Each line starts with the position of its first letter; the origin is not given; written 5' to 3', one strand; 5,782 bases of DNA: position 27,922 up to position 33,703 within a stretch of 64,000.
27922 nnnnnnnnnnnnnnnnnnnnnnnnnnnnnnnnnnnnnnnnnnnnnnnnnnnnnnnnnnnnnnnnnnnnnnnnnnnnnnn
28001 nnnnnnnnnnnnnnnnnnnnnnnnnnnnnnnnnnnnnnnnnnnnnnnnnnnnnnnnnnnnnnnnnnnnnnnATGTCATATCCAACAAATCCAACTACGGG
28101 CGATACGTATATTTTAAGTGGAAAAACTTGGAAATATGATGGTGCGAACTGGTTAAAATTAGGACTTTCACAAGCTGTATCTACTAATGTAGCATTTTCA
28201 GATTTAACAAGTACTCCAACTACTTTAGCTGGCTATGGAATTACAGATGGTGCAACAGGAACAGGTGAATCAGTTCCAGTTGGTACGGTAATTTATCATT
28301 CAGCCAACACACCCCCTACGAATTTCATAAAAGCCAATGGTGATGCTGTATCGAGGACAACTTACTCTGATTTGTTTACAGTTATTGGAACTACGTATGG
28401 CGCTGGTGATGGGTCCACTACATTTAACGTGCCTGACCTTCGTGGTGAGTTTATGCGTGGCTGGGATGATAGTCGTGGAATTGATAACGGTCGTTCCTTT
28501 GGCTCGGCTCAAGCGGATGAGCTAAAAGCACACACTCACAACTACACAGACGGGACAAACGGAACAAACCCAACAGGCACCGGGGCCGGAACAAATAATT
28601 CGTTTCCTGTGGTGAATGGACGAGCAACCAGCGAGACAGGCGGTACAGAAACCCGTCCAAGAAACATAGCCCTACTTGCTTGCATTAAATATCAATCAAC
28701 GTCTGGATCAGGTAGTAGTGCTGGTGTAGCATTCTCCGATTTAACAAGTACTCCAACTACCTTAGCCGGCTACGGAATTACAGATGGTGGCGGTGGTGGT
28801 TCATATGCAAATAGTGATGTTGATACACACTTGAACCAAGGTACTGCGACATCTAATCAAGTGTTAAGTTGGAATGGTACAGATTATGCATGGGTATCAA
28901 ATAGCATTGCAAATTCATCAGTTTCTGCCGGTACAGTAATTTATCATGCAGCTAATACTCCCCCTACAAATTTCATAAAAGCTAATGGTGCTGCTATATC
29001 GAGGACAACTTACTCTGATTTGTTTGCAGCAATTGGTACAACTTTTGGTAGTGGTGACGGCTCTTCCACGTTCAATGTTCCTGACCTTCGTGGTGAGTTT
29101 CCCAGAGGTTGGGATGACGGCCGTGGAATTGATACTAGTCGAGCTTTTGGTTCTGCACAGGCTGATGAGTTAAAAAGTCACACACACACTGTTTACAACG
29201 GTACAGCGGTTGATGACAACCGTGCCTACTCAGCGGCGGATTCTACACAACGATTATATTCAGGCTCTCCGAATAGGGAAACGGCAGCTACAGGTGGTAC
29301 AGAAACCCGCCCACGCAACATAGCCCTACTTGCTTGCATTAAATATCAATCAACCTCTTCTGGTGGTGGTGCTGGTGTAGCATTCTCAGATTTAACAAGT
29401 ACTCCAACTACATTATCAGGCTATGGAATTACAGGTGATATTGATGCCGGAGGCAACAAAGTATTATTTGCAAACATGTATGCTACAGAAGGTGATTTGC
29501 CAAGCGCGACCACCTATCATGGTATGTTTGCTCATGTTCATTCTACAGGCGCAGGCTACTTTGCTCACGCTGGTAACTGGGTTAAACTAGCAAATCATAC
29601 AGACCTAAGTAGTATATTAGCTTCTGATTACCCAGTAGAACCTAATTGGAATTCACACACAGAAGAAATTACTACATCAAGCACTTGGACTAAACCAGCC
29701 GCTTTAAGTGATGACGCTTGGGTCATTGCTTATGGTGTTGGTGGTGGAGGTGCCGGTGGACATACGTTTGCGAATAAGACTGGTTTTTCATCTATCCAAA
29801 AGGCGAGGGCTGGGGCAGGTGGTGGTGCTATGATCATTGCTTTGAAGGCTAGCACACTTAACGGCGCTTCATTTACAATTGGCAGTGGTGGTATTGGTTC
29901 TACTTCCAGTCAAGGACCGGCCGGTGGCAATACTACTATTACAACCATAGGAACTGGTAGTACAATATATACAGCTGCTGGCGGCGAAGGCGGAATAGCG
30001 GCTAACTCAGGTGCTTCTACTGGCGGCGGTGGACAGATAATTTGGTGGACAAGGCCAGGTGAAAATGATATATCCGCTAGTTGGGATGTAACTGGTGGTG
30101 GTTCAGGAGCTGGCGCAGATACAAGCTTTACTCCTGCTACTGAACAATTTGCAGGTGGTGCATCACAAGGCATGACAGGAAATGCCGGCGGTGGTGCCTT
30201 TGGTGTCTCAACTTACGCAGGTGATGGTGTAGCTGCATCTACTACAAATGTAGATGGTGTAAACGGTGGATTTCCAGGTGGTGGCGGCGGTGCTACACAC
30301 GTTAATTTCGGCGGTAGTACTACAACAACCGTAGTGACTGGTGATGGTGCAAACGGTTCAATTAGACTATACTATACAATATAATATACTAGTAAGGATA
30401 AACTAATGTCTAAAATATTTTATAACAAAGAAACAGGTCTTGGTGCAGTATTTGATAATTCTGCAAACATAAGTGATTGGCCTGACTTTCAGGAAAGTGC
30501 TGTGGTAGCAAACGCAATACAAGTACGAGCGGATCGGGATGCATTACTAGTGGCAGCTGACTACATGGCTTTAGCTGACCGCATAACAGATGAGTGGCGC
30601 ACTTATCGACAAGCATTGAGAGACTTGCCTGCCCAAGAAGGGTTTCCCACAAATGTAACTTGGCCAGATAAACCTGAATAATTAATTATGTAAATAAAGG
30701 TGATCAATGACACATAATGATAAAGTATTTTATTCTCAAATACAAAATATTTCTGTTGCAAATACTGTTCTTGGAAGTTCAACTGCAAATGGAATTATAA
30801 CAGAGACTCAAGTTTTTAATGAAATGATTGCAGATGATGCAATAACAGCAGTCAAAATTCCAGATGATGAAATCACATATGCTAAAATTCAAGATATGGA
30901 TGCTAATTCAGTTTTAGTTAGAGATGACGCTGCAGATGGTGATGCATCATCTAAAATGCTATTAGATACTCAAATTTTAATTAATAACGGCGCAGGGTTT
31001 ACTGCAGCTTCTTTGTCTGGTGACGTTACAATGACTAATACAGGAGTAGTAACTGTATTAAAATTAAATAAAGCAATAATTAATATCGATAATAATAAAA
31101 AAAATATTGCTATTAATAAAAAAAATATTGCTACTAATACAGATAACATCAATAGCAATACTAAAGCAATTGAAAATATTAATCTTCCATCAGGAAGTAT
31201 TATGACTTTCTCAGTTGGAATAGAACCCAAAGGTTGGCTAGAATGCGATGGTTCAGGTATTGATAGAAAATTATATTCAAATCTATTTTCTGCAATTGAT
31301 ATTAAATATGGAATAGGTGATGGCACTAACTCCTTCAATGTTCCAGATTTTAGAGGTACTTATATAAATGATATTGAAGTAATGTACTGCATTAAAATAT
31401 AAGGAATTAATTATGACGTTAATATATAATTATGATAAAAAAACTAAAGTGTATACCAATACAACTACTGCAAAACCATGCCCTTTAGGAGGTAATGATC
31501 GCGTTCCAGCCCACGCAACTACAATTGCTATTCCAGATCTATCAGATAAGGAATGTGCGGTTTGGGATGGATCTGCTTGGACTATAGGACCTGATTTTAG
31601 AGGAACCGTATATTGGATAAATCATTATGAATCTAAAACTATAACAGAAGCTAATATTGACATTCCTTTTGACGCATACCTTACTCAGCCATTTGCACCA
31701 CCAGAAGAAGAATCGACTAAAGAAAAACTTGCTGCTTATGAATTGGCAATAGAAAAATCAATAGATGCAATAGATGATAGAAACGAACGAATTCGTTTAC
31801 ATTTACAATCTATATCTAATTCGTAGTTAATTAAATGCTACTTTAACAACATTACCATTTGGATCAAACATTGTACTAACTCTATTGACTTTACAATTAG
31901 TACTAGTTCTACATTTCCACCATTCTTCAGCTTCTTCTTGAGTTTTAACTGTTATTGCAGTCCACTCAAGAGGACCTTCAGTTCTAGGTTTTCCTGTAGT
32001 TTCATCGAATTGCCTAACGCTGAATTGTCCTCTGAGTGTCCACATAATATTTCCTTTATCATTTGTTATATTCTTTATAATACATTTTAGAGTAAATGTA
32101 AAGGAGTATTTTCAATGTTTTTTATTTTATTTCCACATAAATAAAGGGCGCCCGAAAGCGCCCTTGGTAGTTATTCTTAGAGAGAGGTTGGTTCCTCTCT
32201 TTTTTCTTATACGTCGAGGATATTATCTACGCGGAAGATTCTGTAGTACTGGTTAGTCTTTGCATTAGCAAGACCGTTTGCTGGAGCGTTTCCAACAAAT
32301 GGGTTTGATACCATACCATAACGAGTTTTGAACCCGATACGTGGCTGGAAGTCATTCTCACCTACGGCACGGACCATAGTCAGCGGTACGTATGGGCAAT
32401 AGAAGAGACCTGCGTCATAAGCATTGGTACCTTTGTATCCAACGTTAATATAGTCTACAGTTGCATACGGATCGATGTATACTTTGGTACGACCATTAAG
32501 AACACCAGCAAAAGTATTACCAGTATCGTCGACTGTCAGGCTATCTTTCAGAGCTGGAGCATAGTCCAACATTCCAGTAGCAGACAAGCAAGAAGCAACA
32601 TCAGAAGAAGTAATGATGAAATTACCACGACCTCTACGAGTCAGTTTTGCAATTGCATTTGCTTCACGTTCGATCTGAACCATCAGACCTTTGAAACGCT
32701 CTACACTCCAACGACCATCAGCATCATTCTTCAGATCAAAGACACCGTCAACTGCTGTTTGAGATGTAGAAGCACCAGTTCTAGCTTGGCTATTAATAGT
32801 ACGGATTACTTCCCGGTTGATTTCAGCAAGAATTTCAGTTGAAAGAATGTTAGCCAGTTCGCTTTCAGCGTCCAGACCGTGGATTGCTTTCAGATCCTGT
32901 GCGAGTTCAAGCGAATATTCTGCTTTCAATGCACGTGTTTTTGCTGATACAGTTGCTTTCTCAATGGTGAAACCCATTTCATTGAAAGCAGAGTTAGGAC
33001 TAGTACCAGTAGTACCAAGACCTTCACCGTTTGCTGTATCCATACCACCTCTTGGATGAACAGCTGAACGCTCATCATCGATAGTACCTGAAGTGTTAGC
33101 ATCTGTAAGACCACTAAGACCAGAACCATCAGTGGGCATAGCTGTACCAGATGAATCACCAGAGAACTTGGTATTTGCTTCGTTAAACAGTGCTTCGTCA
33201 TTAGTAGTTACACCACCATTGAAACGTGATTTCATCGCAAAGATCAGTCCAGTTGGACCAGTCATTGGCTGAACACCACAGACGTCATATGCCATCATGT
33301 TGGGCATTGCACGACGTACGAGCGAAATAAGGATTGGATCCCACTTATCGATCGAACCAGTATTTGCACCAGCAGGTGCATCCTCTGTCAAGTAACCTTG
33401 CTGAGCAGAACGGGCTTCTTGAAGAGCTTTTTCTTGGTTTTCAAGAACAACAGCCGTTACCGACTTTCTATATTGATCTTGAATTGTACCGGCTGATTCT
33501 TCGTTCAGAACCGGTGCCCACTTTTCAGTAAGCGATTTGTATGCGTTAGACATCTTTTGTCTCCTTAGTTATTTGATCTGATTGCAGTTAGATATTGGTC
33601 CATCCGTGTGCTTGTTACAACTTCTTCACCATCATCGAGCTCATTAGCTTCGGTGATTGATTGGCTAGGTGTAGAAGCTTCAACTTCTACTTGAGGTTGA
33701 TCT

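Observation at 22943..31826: Inverted cassette of mix-and-match tail fibres joined by near-identical DNA cassettes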

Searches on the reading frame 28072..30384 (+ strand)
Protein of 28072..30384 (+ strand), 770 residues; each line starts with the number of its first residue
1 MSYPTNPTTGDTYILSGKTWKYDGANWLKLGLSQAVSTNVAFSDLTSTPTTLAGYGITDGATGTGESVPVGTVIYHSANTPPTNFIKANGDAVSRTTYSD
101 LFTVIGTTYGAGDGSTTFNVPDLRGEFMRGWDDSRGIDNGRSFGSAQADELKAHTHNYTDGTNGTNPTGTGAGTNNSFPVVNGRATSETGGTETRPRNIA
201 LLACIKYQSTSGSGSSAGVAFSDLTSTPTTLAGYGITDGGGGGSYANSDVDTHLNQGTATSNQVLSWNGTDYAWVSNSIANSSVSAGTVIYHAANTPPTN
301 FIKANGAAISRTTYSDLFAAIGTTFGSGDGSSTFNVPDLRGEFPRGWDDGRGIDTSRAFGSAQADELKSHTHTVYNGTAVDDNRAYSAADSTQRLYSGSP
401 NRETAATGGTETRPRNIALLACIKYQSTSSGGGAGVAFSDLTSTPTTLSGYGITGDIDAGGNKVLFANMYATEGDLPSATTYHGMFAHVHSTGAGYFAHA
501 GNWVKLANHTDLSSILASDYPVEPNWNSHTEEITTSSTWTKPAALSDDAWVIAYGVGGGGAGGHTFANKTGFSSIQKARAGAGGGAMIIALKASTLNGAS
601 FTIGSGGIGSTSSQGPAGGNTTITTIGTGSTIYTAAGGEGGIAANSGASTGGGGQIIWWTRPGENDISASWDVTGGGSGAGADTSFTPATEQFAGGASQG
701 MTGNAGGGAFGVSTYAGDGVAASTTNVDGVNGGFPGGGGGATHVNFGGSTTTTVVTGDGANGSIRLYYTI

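Call 5: search_protein_families(library=pfam, proteins=[window:28072-30384:+], max_evalue=0.01)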
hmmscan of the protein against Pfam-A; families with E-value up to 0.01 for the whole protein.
window:28072-30384:+ (770 aa): 2 families
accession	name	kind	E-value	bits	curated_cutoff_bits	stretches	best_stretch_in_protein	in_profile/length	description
PF07484.17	Collar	-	2.5e-42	143.1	24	2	287-344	1-57/57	Phage Tail Collar Domain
PF21722.4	Gly_rich_2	-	0.00014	22.4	24.3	1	536-768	5-225/226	Glycine-rich domain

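Call 21: search_dna_similar(query=window:28072-30384:+, collection=phages, mode=protein, max_rows=25)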
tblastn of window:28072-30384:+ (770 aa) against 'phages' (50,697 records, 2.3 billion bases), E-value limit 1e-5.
Records with a match: 985; places in all: 1092; records where one place covers at least 80% of the query: 0.
Best place of each record, by identity: 80-90% 5; 60-80% 40; <60% 940.
By first word of the organism name: Microbacterium 203; Klebsiella 129; Ralstonia 124; Escherichia 88; Synechococcus 83; Burkholderia 76; Arthrobacter 33; Enterobacter 31; Citrobacter 22; Yersinia 18; and 46 more.
By host as written in the record: Microbacterium foliorum NRRL B-24224 134; - 110; Ralstonia solanacearum 99; Klebsiella pneumoniae 68; Microbacterium foliorum NRRL B-24224 SEA 58; Escherichia coli 35; Arthrobacter sp. ATCC 21022 33; Burkholderia pseudomallei 29; and 218 more.
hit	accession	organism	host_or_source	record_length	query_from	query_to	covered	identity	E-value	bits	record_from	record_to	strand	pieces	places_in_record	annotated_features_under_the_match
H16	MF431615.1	Lentibacter phage vB_LenP_ICBM3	Lentibacter sp. SH36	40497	69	425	36%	60.4%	2e-41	314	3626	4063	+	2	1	hypothetical protein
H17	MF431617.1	Lentibacter phage vB_LenP_ICBM1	Lentibacter sp. SH36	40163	69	425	36%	59.7%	6e-41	312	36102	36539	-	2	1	tail collar domain-containing protein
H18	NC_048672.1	Lentibacter phage vB_LenP_ICBM1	Lentibacter sp. SH36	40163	69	425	36%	59.7%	6e-41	312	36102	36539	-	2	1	tail fiber protein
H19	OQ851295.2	Vibrio phage PVP-XSN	Vibrio parahaemolyticus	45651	64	425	36%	57.0%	5e-32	271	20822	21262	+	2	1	tail fiber protein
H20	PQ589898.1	Escherichia phage Alux-21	Escherichia coli Eco-21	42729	12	425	44%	46.5%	2e-32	266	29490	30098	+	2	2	tail protein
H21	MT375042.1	Acinetobacter phage vB_AbaP_Alexa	Acinetobacter baumannii NIPH 201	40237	8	425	44%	45.6%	1e-33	271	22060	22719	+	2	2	putative tail fiber protein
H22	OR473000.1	Synechococcus phage S-CREM2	Synechococcus sp. CRE1902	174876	48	419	37%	53.8%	6e-30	239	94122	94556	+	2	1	short tail fiber protein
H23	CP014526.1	Haematospirillum jordaniae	Homo sapiens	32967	57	426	38%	52.8%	3e-38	287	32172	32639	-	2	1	hypothetical protein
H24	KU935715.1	Acinetobacter phage vB_AbaM_ME3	Acinetobacter baumannii DSM 30007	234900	32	424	49%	39.9%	5e-29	229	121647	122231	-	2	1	tail fiber protein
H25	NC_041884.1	Acinetobacter phage vB_AbaM_ME3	Acinetobacter baumannii DSM 30007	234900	32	424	49%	39.9%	5e-29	229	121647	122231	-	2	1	tail fiber protein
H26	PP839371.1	Vibrio phage vB_VpaM_R19R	Vibrio sp.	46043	64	425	36%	55.2%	9e-32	269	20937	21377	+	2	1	tail fiber protein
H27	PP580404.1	Vibrio phage vB_VpaM_XM1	Vibrio parahaemolyticus 1.1997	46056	64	425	36%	55.2%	1e-31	268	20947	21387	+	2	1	hypothetical protein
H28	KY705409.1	Escherichia phage vB_EcoM_ECOO78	Escherichia coli O78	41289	62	425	37%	52.7%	6e-30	249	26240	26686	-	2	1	tail protein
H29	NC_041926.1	Escherichia phage vB_EcoM_ECOO78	Escherichia coli O78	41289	62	425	37%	52.7%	6e-30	249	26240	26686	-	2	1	tail protein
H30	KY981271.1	Curvibacter phage P26059A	Curvibacter sp. IMCC26059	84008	69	425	40%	48.6%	1e-28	241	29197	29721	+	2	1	tail fiber protein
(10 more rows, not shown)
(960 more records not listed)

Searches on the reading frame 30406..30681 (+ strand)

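Call 5: search_protein_families(library=pfam, proteins=[window:30406-30681:+], max_evalue=0.01)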
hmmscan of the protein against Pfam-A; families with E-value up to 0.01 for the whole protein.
window:30406-30681:+ (91 aa): 1 family
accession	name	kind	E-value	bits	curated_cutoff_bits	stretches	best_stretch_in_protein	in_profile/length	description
PF16778.10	Phage_tail_APC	-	1.9e-21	76.1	26.6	1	38-91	2-60/60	Phage tail assembly chaperone protein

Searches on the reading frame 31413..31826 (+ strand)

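Call 5: search_protein_families(library=pfam, proteins=[window:31413-31826:+], max_evalue=0.01)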
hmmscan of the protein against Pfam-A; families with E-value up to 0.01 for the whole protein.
window:31413-31826:+ (137 aa): 0 families

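Call 7: search_protein_families(library=phrogs, proteins=[window:31413-31826:+], max_evalue=0.001)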
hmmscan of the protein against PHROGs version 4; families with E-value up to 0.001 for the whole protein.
window:31413-31826:+ (137 aa): 5 families
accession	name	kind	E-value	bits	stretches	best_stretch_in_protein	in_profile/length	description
phrog_105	-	tail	8.5e-12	45.9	1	3-80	24-101/239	tail fiber assembly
phrog_35518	-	tail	7.9e-11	43.2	1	4-105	3-106/163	tail fiber assembly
phrog_1807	-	tail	4.3e-09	37.4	1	3-77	14-86/241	tail fiber protein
phrog_15280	-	unknown function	1.1e-05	26.4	1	3-98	19-113/143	-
phrog_7290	-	tail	7.9e-05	23.8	1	4-79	20-96/112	tail fiber assembly protein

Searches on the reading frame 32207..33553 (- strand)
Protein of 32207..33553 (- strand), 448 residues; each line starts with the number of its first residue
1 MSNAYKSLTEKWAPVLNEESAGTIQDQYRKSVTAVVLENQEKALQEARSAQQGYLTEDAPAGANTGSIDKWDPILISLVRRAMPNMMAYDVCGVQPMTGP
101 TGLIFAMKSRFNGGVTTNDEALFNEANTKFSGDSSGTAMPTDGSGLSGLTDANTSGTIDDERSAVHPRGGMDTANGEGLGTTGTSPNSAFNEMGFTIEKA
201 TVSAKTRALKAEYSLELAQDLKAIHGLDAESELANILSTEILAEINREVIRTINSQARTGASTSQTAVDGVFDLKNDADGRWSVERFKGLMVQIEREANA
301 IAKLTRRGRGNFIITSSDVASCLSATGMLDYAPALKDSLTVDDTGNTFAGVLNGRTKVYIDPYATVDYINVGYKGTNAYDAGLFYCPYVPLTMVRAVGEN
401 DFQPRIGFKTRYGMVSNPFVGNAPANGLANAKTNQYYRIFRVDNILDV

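Call 7: search_protein_families(library=phrogs, proteins=[window:32207-33553:-], max_evalue=0.001)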
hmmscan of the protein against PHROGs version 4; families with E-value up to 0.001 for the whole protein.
window:32207-33553:- (448 aa): 2 families
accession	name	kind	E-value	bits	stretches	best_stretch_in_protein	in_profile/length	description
phrog_138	-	head and packaging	3e-158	528.5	1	5-445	3-443/444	major head protein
phrog_12830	-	head and packaging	0.00049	21.4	1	76-105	97-126/128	major head protein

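Call 11: search_dna_similar(query=window:32207-33553:-, collection=phages, mode=protein, max_rows=15)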
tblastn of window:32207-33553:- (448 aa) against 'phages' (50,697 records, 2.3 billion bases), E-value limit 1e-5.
Records with a match: 2595; places in all: 4048; records where one place covers at least 80% of the query: 2501.
Best place of each record, by identity: 60-80% 1; <60% 2594.
By first word of the organism name: Escherichia 671; Synechococcus 389; Klebsiella 333; Salmonella 203; Vibrio 136; Shigella 89; Aeromonas 86; Acinetobacter 71; Cyanophage 61; Enterobacter 58; and 61 more.
By host as written in the record: - 467; Escherichia coli 282; Klebsiella pneumoniae 115; Synechococcus 107; Escherichia coli O157:H7 39; Synechococcus sp. 38; Salmonella enterica 29; Synechococcus sp. WH7803 28; and 576 more.
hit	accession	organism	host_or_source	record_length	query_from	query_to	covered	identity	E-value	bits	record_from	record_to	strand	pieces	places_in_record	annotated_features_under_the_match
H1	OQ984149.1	Phage C48C1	-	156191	1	446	100%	65.0%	0e+0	572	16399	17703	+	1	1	major head protein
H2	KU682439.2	Stenotrophomonas phage vB_SmaS-DLP_6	Stenotrophomonas maltophilia D1571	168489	6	446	98%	59.1%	6e-157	497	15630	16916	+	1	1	precursor of major head subunit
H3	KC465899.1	Pelagibacter phage HTVC008M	Candidatus Pelagibacter ubique HTCC1062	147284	6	446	98%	58.8%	4e-159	503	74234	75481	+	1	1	major capsid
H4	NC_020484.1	Pelagibacter phage HTVC008M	Candidatus Pelagibacter ubique HTCC1062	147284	6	446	98%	58.8%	4e-159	503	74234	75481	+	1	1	major head protein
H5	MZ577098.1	Methylophilales phage Melnitz-3 EXVC039M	Methylophilales_sp._H5P1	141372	6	446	98%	58.6%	4e-158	501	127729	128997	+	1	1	major capsid protein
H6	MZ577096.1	Methylophilales phage Melnitz-2 EXVC040M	Methylophilales_sp._H5P1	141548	6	446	98%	58.6%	4e-158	501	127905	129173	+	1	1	major capsid protein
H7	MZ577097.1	Methylophilales phage Melnitz EXVC044M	Methylophilales_sp._H5P1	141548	6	446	98%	58.6%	4e-158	501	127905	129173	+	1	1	major capsid protein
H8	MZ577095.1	Methylophilales phage Melnitz-1 EXVC043M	Methylophilales_sp._H5P1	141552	6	446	98%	58.6%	4e-158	501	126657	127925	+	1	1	hypothetical protein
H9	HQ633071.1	Synechococcus phage S-SKS1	Synechococcus sp. WH7803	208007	6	446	98%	58.1%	8e-158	499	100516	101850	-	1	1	major capsid protein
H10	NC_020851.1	Synechococcus phage S-SKS1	Synechococcus sp. WH7803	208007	6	446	98%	58.1%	8e-158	499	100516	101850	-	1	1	major head protein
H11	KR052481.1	Sinorhizobium phage phiM19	Sinorhizobium meliloti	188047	6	446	98%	57.8%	7e-152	482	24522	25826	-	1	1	precursor of major head subunit | hypothetical protein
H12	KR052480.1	Sinorhizobium phage phiM7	Sinorhizobium meliloti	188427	6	446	98%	57.8%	7e-152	482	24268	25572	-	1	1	precursor of major head subunit | hypothetical protein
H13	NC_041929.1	Sinorhizobium phage phiM7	Sinorhizobium meliloti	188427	6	446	98%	57.8%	7e-152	482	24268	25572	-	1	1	major head protein | hypothetical protein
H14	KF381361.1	Sinorhizobium phage phiM12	Sinorhizobium meliloti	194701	6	446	98%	57.8%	7e-152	482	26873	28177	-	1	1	precursor of major head subunit | hypothetical protein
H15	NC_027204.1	Sinorhizobium phage phiM12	Sinorhizobium meliloti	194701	6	446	98%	57.8%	7e-152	482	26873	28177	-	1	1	major head protein | hypothetical protein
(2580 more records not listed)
